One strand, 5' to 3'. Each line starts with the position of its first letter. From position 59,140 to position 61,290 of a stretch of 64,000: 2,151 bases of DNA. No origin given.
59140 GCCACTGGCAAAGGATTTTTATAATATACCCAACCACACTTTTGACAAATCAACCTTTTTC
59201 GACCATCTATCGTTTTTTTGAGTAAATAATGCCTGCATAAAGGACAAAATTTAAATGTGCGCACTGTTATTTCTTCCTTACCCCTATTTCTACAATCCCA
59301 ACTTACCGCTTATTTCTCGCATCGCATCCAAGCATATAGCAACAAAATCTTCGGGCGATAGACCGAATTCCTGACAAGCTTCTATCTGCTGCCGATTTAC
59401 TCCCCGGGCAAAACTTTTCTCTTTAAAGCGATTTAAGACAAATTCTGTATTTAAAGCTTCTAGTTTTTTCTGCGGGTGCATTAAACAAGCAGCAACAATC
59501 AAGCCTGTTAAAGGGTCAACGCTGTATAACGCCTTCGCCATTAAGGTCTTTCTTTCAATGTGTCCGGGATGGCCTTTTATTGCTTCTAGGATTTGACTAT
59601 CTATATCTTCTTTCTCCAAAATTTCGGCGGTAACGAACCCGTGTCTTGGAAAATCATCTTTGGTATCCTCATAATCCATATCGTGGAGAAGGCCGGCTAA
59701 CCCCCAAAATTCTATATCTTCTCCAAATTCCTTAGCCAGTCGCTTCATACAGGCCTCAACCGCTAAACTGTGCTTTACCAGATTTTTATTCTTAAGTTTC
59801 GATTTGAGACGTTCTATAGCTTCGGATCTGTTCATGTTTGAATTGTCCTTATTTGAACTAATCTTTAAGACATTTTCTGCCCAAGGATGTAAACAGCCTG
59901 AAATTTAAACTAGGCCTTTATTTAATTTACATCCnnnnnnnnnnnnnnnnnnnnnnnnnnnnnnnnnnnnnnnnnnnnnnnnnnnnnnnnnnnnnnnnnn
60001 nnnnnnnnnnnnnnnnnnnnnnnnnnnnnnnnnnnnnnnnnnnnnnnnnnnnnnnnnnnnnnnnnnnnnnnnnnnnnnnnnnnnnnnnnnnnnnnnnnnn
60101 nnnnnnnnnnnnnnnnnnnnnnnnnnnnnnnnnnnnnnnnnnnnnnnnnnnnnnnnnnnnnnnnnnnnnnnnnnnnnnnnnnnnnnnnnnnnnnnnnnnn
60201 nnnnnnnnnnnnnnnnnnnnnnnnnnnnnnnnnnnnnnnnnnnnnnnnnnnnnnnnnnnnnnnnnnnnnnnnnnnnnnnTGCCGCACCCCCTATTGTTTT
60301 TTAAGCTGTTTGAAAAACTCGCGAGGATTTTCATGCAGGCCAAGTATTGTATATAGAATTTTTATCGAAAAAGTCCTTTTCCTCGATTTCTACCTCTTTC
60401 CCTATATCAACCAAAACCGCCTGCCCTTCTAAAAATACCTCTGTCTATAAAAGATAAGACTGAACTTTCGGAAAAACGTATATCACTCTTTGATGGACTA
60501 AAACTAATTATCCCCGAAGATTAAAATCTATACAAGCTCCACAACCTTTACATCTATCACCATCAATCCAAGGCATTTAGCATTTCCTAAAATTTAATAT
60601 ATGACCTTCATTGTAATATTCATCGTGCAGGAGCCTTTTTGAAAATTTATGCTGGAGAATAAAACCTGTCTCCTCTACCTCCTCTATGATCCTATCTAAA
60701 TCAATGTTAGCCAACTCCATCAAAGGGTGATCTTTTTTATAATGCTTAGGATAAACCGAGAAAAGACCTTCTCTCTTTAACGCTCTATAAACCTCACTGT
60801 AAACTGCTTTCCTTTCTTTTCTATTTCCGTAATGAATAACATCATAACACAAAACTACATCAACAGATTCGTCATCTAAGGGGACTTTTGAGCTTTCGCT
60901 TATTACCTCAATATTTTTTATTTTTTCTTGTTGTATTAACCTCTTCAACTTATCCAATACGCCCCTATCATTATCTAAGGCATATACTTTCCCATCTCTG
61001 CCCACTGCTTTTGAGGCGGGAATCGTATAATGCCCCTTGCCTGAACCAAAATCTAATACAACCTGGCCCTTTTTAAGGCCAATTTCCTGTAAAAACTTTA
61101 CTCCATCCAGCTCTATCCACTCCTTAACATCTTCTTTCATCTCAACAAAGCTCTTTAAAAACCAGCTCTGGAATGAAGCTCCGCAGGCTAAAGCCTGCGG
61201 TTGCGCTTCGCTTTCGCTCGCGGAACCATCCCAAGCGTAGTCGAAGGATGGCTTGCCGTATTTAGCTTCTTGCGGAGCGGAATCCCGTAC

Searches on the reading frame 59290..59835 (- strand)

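Call 47: search_protein_families(library=pfam, proteins=[window:59290-59835:-], max_evalue=0.00001)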
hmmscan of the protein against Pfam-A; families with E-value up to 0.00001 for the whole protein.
window:59290-59835:- (181 aa): 1 family
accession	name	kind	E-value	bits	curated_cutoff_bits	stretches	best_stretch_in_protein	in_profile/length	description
PF01966.28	HD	-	1.2e-11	45.4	22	1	20-100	2-104/116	HD domain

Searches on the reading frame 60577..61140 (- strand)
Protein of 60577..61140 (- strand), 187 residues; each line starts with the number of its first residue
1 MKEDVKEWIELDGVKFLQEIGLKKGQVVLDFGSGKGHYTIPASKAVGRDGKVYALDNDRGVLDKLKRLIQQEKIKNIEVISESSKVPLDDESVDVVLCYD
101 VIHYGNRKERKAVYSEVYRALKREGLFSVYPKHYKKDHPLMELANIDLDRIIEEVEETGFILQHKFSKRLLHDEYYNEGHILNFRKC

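Call 47: search_protein_families(library=pfam, proteins=[window:60577-61140:-], max_evalue=0.00001)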
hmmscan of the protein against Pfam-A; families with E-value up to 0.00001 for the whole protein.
window:60577-61140:- (187 aa): 7 families
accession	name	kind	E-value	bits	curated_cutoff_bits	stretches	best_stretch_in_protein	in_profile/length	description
PF13649.12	Methyltransf_25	-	1e-16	61.9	27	1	28-125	1-97/97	Methyltransferase domain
PF13847.12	Methyltransf_31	-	4.6e-15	56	27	1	23-129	2-109/145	Methyltransferase domain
PF08241.18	Methyltransf_11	-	5.3e-15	56.3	21.2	1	29-128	1-94/95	Methyltransferase domain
PF08242.18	Methyltransf_12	-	2e-11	44.9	30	1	29-127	1-98/98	Methyltransferase domain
PF01209.24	Ubie_methyltran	-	2.6e-10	40.5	20.1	1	20-129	43-151/233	ubiE/COQ5 methyltransferase family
PF05175.20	MTS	-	1.1e-06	28.9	23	1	17-125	24-134/170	Methyltransferase small domain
PF01135.25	PCMT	-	2.4e-06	27.9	20.3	1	16-85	65-134/210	Protein-L-isoaspartate(D-aspartate) O-methyltransferase (PCMT)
